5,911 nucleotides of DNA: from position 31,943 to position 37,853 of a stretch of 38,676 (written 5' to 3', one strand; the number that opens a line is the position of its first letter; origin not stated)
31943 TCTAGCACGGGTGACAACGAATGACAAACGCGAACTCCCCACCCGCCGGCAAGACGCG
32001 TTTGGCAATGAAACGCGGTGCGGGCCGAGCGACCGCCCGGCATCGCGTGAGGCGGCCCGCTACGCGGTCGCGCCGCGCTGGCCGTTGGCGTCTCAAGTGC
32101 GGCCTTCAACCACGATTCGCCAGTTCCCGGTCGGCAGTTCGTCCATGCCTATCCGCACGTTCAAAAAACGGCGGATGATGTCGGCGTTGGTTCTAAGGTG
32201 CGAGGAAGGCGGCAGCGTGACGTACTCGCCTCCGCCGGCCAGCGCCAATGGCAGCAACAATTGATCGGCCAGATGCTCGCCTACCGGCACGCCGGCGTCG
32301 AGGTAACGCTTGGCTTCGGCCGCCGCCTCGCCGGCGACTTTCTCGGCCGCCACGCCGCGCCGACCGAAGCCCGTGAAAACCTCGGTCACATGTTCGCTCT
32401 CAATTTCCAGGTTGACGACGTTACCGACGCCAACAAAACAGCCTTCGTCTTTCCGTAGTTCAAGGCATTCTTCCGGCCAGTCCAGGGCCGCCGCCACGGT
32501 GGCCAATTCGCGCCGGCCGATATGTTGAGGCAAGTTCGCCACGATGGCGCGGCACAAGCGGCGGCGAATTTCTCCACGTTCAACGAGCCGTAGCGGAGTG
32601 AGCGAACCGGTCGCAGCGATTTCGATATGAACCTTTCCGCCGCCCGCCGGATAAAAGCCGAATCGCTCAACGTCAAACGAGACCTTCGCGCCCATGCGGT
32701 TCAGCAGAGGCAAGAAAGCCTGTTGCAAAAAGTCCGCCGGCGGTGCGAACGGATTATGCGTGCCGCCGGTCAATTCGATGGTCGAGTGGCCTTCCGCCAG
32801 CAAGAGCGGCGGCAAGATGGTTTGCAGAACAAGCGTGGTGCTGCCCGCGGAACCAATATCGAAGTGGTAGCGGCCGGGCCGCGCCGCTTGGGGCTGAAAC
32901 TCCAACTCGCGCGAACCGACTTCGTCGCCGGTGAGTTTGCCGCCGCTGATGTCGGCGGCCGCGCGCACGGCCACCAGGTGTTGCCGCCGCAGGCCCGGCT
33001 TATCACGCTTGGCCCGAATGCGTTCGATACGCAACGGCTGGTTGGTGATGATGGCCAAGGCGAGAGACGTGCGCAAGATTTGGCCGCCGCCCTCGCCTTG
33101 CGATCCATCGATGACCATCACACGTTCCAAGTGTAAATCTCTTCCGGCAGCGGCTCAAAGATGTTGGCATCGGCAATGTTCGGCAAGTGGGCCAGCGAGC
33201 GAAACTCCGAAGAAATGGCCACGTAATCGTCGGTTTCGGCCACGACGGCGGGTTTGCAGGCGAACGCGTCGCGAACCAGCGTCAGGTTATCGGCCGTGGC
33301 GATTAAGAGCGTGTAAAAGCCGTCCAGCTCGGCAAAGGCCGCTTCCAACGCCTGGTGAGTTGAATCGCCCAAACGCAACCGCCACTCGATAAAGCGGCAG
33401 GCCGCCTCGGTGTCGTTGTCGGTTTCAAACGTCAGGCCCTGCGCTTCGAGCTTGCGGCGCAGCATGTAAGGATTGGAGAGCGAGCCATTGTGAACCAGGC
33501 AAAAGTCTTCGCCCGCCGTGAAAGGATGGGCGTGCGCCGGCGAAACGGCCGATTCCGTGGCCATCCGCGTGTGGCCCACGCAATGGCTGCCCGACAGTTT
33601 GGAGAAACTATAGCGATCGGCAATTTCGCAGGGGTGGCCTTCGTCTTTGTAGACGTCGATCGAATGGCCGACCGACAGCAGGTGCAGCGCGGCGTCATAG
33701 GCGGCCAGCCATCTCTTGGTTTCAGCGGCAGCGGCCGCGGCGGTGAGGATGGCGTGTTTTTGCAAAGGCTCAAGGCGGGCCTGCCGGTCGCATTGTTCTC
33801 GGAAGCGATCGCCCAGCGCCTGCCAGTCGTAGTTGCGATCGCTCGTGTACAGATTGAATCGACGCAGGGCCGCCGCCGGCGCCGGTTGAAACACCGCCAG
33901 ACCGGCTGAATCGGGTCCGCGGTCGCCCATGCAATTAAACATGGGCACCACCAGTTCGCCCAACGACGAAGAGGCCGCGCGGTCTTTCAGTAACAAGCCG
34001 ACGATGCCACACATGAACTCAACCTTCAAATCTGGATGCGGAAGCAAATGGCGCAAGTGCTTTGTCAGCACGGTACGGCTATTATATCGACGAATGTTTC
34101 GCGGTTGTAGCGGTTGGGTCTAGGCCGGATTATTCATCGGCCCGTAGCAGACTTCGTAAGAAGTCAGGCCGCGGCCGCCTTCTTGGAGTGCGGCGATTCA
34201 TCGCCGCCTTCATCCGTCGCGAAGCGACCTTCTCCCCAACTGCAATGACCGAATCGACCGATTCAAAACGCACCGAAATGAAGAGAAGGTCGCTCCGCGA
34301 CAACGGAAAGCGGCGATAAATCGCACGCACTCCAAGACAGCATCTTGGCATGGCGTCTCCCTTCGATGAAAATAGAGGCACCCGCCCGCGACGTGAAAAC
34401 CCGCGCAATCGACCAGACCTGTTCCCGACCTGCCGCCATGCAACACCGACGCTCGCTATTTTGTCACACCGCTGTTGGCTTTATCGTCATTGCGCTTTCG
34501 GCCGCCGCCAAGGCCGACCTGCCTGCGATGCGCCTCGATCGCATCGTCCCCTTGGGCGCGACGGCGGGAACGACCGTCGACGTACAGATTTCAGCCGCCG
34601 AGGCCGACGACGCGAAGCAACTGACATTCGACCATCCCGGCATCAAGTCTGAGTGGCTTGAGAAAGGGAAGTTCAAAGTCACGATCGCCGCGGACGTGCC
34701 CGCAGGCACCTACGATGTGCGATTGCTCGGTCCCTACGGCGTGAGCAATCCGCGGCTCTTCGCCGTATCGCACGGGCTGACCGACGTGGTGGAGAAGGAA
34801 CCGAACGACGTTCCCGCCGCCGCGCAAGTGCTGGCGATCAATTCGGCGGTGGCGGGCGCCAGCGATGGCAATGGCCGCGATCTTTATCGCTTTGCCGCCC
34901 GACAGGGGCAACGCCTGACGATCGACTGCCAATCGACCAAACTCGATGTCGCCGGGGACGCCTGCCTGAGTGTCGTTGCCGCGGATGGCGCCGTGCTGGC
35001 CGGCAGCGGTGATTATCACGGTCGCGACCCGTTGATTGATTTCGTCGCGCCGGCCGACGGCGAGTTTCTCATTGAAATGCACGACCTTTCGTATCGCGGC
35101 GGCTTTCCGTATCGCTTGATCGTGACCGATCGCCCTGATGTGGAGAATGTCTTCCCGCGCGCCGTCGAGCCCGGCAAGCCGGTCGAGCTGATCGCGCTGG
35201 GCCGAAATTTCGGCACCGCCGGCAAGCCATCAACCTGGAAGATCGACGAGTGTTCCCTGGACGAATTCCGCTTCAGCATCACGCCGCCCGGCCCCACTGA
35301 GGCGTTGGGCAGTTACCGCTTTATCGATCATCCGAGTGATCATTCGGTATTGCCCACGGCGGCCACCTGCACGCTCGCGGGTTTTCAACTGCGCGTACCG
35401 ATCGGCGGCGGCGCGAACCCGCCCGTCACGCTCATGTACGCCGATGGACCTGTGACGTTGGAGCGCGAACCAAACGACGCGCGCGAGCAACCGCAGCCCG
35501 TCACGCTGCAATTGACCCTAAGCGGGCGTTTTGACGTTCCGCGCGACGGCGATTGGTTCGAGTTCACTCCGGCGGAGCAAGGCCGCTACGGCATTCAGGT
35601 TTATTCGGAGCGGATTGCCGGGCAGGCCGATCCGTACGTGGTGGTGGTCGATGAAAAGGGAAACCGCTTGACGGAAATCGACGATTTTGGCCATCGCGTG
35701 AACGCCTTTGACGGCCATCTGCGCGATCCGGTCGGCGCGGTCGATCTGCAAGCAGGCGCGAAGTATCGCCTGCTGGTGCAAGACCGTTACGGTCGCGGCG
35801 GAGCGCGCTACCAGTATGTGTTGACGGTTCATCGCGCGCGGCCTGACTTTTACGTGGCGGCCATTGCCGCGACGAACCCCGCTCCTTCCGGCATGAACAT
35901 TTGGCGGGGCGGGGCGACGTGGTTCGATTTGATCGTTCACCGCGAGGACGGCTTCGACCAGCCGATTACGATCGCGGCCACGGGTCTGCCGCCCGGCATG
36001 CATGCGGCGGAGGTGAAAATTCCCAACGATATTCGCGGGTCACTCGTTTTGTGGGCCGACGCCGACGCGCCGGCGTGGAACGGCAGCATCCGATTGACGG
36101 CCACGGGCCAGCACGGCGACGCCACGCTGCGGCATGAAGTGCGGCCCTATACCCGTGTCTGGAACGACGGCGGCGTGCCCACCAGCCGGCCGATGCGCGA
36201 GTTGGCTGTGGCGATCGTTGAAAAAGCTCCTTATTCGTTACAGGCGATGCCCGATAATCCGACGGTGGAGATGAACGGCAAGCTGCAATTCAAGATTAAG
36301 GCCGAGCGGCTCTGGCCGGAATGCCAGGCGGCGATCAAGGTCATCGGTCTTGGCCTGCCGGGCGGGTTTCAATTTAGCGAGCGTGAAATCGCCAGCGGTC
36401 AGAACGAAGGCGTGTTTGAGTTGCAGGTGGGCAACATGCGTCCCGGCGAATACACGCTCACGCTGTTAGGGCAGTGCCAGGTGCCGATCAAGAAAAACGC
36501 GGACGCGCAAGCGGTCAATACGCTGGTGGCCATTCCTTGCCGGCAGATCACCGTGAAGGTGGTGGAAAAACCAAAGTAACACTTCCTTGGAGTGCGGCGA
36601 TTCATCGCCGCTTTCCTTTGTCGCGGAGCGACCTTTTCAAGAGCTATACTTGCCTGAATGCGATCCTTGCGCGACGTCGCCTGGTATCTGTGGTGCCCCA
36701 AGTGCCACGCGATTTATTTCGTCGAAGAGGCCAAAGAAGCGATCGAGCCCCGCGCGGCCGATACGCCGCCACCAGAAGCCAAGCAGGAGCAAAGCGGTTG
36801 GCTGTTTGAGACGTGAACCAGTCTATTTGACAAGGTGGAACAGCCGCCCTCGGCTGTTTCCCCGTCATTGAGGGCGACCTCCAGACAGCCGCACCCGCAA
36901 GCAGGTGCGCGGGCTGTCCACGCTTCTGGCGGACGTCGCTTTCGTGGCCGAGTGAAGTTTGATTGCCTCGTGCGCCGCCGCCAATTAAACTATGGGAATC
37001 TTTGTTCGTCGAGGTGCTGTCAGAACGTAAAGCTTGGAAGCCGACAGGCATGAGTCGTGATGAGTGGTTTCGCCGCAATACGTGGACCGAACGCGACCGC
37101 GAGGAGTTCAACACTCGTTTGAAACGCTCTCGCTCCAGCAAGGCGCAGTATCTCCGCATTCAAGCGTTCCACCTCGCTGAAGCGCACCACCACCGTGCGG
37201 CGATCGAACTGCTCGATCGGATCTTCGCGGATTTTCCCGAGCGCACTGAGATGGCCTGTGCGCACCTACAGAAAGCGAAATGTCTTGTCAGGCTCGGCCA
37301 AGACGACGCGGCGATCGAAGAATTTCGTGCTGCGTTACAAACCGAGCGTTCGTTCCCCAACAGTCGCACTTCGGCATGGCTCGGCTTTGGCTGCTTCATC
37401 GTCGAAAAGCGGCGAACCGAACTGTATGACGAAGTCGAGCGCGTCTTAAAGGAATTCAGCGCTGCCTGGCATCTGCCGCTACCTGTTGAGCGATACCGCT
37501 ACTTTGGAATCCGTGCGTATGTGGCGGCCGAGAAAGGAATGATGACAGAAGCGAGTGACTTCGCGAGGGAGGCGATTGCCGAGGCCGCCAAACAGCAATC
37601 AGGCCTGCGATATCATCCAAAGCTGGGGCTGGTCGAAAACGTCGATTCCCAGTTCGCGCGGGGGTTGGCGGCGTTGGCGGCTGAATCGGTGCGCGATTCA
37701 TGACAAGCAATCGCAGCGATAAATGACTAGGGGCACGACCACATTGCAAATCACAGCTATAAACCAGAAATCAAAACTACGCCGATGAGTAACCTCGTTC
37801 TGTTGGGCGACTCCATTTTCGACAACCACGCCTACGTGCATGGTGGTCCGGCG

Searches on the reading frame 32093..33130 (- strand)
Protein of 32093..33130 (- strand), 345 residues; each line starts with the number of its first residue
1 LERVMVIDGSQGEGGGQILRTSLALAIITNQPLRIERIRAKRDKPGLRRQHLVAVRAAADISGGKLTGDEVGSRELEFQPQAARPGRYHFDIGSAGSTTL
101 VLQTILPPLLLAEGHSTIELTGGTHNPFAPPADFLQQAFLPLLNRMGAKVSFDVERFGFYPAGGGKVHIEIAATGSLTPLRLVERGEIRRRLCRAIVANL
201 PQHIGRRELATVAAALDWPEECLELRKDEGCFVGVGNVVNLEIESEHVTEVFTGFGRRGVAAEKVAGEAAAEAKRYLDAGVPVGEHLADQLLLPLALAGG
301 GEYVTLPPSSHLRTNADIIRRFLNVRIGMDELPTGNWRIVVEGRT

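Call 80: search_protein_families(library=pfam, proteins=[window:32093-33130:-], max_evalue=0.001)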
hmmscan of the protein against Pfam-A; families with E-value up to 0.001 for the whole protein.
window:32093-33130:- (345 aa): 2 families
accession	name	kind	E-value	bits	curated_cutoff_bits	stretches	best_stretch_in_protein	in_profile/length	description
PF01137.26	RTC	-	3.7e-81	272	27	1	12-327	2-219/221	RNA 3'-terminal phosphate cyclase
PF05189.18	RTC_insert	-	1.7e-13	51.3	23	1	183-277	1-101/102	RNA 3'-terminal phosphate cyclase (RTC), insert domain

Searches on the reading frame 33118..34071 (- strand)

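Call 80: search_protein_families(library=pfam, proteins=[window:33118-34071:-], max_evalue=0.001)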
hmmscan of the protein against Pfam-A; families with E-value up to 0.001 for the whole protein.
window:33118-34071:- (317 aa): 2 families
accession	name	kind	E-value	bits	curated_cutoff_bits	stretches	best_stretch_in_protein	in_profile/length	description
PF13522.11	GATase_6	-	6.2e-18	65.5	27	1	160-289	9-130/130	Glutamine amidotransferase domain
PF13537.11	GATase_7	-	2.2e-16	60.4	25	1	167-293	1-121/123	Glutamine amidotransferase domain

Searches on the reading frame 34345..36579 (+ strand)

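Call 80: search_protein_families(library=pfam, proteins=[window:34345-36579:+], max_evalue=0.001)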
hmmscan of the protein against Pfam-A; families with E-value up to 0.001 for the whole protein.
window:34345-36579:+ (744 aa): 1 family
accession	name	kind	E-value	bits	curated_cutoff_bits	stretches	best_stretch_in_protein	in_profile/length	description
PF04151.21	PPC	-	3.9e-07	31.3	25.9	1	178-243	2-66/70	Bacterial pre-peptidase C-terminal domain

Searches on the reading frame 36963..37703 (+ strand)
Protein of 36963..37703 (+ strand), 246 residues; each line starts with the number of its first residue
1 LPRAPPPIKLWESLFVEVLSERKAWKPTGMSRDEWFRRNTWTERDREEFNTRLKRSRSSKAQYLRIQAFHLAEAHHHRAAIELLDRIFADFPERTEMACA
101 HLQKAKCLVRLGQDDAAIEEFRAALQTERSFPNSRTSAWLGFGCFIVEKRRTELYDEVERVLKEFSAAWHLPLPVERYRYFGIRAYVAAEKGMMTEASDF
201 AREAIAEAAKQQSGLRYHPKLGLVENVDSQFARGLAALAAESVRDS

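Call 80: search_protein_families(library=pfam, proteins=[window:36963-37703:+], max_evalue=0.001)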
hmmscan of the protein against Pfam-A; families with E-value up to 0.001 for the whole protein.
window:36963-37703:+ (246 aa): 2 families
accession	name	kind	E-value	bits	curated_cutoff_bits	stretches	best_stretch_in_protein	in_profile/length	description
PF14559.12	TPR_19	-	2.5e-05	25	25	1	71-129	1-56/68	Tetratricopeptide repeat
PF13428.12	TPR_14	-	7.1e-05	23.6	23.5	0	100-130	3-33/44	Tetratricopeptide repeat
